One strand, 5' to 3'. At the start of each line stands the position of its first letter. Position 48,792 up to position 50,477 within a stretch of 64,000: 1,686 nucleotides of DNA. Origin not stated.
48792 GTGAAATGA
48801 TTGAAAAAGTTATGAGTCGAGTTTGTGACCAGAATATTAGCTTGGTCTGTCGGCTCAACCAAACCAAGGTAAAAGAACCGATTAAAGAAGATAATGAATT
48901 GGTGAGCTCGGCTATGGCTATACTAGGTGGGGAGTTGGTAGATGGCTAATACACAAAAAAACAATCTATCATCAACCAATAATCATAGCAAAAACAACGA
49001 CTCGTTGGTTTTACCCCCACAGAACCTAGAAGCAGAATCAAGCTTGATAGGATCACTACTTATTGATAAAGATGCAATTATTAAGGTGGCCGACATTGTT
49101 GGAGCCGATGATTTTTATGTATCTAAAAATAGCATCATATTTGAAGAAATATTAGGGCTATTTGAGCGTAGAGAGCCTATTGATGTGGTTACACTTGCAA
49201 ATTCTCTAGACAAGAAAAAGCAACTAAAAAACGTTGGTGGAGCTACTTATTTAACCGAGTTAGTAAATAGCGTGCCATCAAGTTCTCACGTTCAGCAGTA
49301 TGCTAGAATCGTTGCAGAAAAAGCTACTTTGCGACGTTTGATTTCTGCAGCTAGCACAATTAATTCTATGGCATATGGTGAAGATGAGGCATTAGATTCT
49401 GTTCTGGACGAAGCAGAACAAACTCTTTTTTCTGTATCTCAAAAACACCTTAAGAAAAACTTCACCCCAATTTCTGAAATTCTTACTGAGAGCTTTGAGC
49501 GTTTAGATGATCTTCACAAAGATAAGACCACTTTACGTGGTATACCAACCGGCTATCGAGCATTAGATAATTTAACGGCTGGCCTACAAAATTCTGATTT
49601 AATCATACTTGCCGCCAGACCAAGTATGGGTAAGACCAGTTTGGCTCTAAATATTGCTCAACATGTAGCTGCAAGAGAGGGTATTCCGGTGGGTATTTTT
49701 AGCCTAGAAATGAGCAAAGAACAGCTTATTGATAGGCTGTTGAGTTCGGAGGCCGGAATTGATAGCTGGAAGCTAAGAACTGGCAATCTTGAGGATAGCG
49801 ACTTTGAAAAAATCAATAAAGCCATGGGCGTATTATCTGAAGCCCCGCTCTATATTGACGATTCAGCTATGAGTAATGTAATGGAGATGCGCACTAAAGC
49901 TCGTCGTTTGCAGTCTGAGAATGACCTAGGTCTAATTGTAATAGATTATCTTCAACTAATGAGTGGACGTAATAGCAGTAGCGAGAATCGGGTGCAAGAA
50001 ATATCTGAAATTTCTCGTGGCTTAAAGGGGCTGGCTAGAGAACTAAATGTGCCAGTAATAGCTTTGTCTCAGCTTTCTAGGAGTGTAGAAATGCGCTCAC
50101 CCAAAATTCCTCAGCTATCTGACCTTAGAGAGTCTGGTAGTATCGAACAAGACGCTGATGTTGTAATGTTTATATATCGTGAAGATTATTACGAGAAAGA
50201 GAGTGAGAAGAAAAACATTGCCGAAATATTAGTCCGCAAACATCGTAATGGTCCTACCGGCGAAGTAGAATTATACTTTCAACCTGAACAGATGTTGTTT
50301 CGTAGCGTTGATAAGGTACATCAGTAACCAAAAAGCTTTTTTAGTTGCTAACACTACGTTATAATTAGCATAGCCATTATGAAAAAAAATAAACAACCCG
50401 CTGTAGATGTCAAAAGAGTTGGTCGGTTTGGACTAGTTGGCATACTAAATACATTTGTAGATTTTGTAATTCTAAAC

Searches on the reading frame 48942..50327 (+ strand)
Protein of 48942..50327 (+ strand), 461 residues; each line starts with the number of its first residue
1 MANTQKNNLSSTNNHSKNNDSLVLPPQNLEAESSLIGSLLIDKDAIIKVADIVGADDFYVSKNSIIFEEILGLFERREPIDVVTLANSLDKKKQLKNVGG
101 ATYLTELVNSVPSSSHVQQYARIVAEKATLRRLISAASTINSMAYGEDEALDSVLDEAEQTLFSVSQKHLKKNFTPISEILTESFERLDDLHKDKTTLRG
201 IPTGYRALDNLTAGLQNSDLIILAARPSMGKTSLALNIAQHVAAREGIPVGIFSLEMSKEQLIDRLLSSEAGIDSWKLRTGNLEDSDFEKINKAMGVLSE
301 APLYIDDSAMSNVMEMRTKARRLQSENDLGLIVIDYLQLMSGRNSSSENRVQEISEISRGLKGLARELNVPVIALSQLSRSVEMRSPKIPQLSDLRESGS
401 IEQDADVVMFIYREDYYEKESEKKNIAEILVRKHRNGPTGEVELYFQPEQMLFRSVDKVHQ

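Call 81: search_protein_families(library=pfam, proteins=[window:48942-50327:+], max_evalue=0.000001)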
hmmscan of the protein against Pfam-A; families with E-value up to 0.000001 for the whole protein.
window:48942-50327:+ (461 aa): 3 families
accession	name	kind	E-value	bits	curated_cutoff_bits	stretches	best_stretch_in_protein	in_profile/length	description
PF03796.21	DnaB_C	-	1.4e-112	375.7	27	1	200-454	1-254/255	DnaB-like helicase C terminal domain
PF00772.26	DnaB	-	3.1e-34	117.5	23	1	25-126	2-103/103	DnaB-like helicase N terminal domain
PF13481.12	AAA_25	-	1.5e-14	54.5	27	1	200-378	14-190/195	AAA domain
